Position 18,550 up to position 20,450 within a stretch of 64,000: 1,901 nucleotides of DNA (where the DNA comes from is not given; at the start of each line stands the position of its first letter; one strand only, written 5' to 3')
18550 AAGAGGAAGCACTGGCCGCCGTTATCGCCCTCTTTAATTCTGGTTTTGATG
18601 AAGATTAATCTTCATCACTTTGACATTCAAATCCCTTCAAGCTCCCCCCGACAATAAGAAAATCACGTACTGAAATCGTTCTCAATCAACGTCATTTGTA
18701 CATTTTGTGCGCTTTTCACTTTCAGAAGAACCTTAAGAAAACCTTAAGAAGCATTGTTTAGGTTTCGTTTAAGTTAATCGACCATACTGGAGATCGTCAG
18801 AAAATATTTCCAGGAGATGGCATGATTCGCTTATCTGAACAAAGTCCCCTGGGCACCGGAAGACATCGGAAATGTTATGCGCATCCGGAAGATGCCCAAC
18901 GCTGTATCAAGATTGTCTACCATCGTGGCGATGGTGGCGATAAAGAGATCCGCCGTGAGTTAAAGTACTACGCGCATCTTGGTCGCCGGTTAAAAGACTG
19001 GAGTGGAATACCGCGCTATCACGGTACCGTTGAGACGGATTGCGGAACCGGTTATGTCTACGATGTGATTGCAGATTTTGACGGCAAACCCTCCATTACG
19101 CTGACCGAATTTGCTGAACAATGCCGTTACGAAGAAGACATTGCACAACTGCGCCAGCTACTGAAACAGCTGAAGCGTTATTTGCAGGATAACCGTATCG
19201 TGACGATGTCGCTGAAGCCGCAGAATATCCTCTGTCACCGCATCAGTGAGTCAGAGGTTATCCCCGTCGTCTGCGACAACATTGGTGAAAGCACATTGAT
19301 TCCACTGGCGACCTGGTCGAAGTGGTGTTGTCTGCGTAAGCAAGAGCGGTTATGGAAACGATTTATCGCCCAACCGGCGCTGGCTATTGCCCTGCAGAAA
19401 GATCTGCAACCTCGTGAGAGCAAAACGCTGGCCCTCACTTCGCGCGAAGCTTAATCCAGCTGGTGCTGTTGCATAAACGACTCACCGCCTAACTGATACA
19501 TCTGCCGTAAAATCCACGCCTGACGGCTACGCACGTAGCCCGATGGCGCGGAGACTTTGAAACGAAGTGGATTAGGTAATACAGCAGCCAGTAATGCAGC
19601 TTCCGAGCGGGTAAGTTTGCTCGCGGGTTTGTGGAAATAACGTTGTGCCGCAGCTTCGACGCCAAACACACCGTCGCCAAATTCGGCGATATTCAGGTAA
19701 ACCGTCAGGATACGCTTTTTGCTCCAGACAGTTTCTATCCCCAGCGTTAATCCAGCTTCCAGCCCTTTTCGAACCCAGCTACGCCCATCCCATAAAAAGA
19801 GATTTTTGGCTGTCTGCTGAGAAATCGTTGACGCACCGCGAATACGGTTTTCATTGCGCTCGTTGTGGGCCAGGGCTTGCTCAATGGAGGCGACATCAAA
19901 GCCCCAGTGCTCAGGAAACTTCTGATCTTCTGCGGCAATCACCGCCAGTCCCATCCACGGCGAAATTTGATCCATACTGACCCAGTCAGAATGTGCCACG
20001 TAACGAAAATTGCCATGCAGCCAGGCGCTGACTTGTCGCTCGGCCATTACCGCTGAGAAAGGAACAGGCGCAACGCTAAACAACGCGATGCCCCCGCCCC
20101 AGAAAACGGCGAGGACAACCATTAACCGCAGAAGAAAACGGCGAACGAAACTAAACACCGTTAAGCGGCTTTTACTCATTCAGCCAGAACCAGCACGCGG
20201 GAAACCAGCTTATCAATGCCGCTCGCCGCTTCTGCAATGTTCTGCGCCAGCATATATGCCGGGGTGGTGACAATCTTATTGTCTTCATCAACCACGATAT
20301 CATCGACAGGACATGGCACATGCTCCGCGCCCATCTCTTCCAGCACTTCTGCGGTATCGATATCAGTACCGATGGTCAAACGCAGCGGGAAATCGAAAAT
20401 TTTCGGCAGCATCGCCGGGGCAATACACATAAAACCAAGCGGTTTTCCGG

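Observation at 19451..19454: Convergent yrbL and mtgA share overlapping stop codons within a TTAA palindrome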

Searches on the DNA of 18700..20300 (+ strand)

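Call 4: search_dna_similar(query=window:18700-20300:+, collection=ecoli_genomes, mode=near, max_rows=10)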
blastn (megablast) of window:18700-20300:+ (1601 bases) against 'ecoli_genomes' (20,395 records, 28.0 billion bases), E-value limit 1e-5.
Records with a match: 5425; places in all: 5434; records where one place covers at least 80% of the query: 5414.
Genomes with a match: 5425 of 5426; with a place that covers at least 80% of the query: 5414. Places per genome that has any: lowest 1, median 1, highest 2. On chromosomes: 5433 places; on plasmids: 1.
Best place of each record, by identity: >=99% 231; 95-99% 5194.
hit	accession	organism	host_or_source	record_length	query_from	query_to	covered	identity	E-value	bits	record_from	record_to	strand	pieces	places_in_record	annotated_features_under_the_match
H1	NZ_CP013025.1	Escherichia coli strain 2009C-3133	Homo sapiens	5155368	1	1601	100%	100.0%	0e+0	2975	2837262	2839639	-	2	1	mtgA: monofunctional biosynthetic peptidoglycan transglycosylase | IS1-like element IS1A family transposase | yrbL: PhoP regulatory network protein YrbL | elbB: isoprenoid biosynthesis glyoxalase ElbB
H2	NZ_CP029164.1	Escherichia coli strain 104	chicken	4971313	1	1601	100%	100.0%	0e+0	2957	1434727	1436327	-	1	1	mtgA: monofunctional biosynthetic peptidoglycan transglycosylase | yrbL: PhoP regulatory network protein YrbL | elbB: isoprenoid biosynthesis glyoxalase ElbB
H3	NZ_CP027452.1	Escherichia coli strain 2014C-3338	Homo sapiens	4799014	1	1601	100%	100.0%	0e+0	2957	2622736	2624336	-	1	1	mtgA: monofunctional biosynthetic peptidoglycan transglycosylase | yrbL: PhoP regulatory network protein YrbL | elbB: isoprenoid biosynthesis glyoxalase ElbB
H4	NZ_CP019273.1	Escherichia coli strain 13P477T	pig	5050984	1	1601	100%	100.0%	0e+0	2957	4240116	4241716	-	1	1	mtgA: monofunctional biosynthetic peptidoglycan transglycosylase | yrbL: PhoP regulatory network protein YrbL | elbB: isoprenoid biosynthesis glyoxalase ElbB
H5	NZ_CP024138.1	Escherichia coli strain 14EC020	clinical patient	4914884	1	1601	100%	100.0%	0e+0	2957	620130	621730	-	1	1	mtgA: monofunctional biosynthetic peptidoglycan transglycosylase | yrbL: PhoP regulatory network protein YrbL | elbB: isoprenoid biosynthesis glyoxalase ElbB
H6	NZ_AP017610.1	Escherichia coli strain 20Ec-P-124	Sus scrofa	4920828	1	1601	100%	100.0%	0e+0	2957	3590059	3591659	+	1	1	mtgA: monofunctional biosynthetic peptidoglycan transglycosylase | yrbL: PhoP regulatory network protein YrbL | elbB: isoprenoid biosynthesis glyoxalase ElbB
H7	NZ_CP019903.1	Escherichia coli strain MDR_56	Homo sapiens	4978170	1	1601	100%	100.0%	0e+0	2957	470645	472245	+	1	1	mtgA: monofunctional biosynthetic peptidoglycan transglycosylase | yrbL: PhoP regulatory network protein YrbL | elbB: isoprenoid biosynthesis glyoxalase ElbB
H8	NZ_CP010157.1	Escherichia coli strain D10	dog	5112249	1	1601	100%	100.0%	0e+0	2957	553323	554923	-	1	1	mtgA: monofunctional biosynthetic peptidoglycan transglycosylase | yrbL: PhoP regulatory network protein YrbL | elbB: isoprenoid biosynthesis glyoxalase ElbB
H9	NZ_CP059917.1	Escherichia coli strain 64.1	Turkey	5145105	1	1601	100%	100.0%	0e+0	2957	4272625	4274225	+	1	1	mtgA: monofunctional biosynthetic peptidoglycan transglycosylase | yrbL: PhoP regulatory network protein YrbL | elbB: isoprenoid biosynthesis glyoxalase ElbB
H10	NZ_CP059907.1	Escherichia coli strain 181.1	Turkey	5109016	1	1601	100%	100.0%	0e+0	2957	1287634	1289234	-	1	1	mtgA: monofunctional biosynthetic peptidoglycan transglycosylase | yrbL: PhoP regulatory network protein YrbL | elbB: isoprenoid biosynthesis glyoxalase ElbB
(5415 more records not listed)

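Call 6: get_annotated_region(hit=H2, flank=3000)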
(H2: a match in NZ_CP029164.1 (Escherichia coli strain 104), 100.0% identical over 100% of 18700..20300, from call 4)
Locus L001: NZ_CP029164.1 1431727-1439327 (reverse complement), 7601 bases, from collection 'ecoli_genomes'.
description: Escherichia coli strain 104 chromosome, complete genome
organism: Escherichia coli strain 104 (NCBI taxid 562)
replicon: chromosome; assembly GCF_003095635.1
host: -; source: chicken; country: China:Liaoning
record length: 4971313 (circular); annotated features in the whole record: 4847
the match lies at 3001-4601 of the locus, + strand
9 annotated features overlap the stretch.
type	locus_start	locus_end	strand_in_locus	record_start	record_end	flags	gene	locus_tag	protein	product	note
CDS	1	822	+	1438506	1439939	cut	rpoN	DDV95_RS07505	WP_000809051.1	RNA polymerase factor sigma-54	-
CDS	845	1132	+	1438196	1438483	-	hpf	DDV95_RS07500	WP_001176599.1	ribosome hibernation promoting factor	-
CDS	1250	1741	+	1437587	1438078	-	ptsN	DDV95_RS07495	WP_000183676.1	PTS IIA-like nitrogen regulatory protein PtsN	-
CDS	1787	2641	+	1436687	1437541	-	rapZ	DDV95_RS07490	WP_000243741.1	RNase adapter RapZ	-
CDS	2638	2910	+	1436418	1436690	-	npr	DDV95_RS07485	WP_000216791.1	PTS phosphocarrier protein NPr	-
CDS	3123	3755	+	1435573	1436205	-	yrbL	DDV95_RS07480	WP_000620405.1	PhoP regulatory network protein YrbL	-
CDS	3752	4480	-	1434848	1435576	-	mtgA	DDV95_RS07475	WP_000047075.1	monofunctional biosynthetic peptidoglycan transglycosylase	-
CDS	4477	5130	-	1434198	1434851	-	elbB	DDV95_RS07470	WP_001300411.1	isoprenoid biosynthesis glyoxalase ElbB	-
CDS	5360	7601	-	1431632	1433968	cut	arcB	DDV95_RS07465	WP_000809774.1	aerobic respiration two-component sensor histidine kinase ArcB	-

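Call 53: search_dna_similar(query=window:19380-19530:+, collection=ecoli_genomes, mode=near, max_rows=30, rows=spread)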
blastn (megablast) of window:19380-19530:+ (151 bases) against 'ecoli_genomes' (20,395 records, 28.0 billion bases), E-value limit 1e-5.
Records with a match: 5425; places in all: 5426; records where one place covers at least 80% of the query: 5425.
Genomes with a match: 5425 of 5426; with a place that covers at least 80% of the query: 5425. Places per genome that has any: lowest 1, median 1, highest 2. On chromosomes: 5425 places; on plasmids: 1.
Best place of each record, by identity: >=99% 206; 95-99% 5219.
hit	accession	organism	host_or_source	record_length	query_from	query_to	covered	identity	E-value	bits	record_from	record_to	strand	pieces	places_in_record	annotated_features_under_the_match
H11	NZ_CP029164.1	Escherichia coli strain 104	chicken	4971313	1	151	100%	100.0%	2e-72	279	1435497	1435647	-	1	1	mtgA: monofunctional biosynthetic peptidoglycan transglycosylase | yrbL: PhoP regulatory network protein YrbL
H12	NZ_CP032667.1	Escherichia coli str. K-12 substr. MG1655 strain K-12 ...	Laboratory strain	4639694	1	151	100%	98.7%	4e-69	268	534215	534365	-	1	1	mtgA: monofunctional biosynthetic peptidoglycan transglycosylase | yrbL: PhoP regulatory network protein YrbL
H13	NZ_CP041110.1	Escherichia coli strain ECCTRSRTH03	Swine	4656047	1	151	100%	98.7%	4e-69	268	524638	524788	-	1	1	mtgA: monofunctional biosynthetic peptidoglycan transglycosylase | yrbL: PhoP regulatory network protein YrbL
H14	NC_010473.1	Escherichia coli str. K-12 substr. DH10B strain K-12 ...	-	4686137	1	151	100%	98.7%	4e-69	268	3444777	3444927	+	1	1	mtgA: monofunctional biosynthetic peptidoglycan transglycosylase | yrbL: PhoP regulatory network protein YrbL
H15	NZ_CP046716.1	Escherichia coli strain T16R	pet dog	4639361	1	151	100%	98.7%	4e-69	268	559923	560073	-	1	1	mtgA: monofunctional biosynthetic peptidoglycan transglycosylase | yrbL: PhoP regulatory network protein YrbL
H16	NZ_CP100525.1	Escherichia coli strain LH13-b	Gallus gallus domesticus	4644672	1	151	100%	98.7%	4e-69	268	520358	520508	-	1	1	mtgA: monofunctional biosynthetic peptidoglycan transglycosylase | yrbL: PhoP regulatory network protein YrbL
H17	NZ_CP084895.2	Escherichia coli strain g74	laboratory experiment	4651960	1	151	100%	98.7%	4e-69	268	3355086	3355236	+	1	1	mtgA: monofunctional biosynthetic peptidoglycan transglycosylase | yrbL: PhoP regulatory network protein YrbL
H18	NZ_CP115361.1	Escherichia coli strain CUVET20-1667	dog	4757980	1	151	100%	98.7%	4e-69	268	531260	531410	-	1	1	mtgA: monofunctional biosynthetic peptidoglycan transglycosylase | yrbL: PhoP regulatory network protein YrbL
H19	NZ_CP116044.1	Escherichia coli strain STEC1575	Homo sapiens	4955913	1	151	100%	98.7%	4e-69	268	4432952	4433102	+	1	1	mtgA: monofunctional biosynthetic peptidoglycan transglycosylase | yrbL: PhoP regulatory network protein YrbL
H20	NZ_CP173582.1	Escherichia coli strain 98195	Homo sapiens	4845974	1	151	100%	98.7%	4e-69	268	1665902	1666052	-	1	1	mtgA: monofunctional biosynthetic peptidoglycan transglycosylase | yrbL: PhoP regulatory network protein YrbL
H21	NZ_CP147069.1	Escherichia coli strain JKHS004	hospital wastewater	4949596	1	151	100%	98.7%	4e-69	268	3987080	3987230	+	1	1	mtgA: monofunctional biosynthetic peptidoglycan transglycosylase | yrbL: PhoP regulatory network protein YrbL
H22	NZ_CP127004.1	Escherichia coli strain YZ3-11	pork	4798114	1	151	100%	98.7%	4e-69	268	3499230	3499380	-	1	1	mtgA: monofunctional biosynthetic peptidoglycan transglycosylase | yrbL: PhoP regulatory network protein YrbL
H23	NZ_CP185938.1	Escherichia coli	Homo sapiens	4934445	1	151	100%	98.7%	4e-69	268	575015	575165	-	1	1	mtgA: monofunctional biosynthetic peptidoglycan transglycosylase | yrbL: PhoP regulatory network protein YrbL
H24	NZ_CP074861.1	Escherichia coli strain 2013C_3963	Homo sapiens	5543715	1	151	100%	98.7%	4e-69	268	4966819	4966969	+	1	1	mtgA: monofunctional biosynthetic peptidoglycan transglycosylase | yrbL: PhoP regulatory network protein YrbL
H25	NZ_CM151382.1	Escherichia coli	Homo sapiens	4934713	1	151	100%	98.7%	4e-69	268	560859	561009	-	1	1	mtgA: monofunctional biosynthetic peptidoglycan transglycosylase | yrbL: PhoP regulatory network protein YrbL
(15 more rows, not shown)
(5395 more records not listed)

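Call 68: get_annotated_region(hit=H1, flank=300)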
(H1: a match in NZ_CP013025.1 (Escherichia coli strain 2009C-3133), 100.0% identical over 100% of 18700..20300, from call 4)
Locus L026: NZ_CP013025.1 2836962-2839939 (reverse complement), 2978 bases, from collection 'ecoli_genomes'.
description: Escherichia coli strain 2009C-3133 chromosome, complete genome
organism: Escherichia coli strain 2009C-3133 (NCBI taxid 562)
replicon: chromosome; assembly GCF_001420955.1
host: Homo sapiens; source: stool; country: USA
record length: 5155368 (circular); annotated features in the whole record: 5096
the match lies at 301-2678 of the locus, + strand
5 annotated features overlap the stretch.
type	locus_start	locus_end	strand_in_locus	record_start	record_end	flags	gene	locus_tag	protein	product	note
CDS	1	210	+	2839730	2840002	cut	npr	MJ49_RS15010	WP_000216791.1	PTS phosphocarrier protein NPr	-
CDS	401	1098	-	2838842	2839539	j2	-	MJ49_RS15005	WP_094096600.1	IS1-like element IS1A family transposase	programmed frameshift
CDS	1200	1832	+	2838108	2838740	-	yrbL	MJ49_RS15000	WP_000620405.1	PhoP regulatory network protein YrbL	-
CDS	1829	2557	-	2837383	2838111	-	mtgA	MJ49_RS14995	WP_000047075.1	monofunctional biosynthetic peptidoglycan transglycosylase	-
CDS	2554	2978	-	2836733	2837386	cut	elbB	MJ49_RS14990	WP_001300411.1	isoprenoid biosynthesis glyoxalase ElbB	-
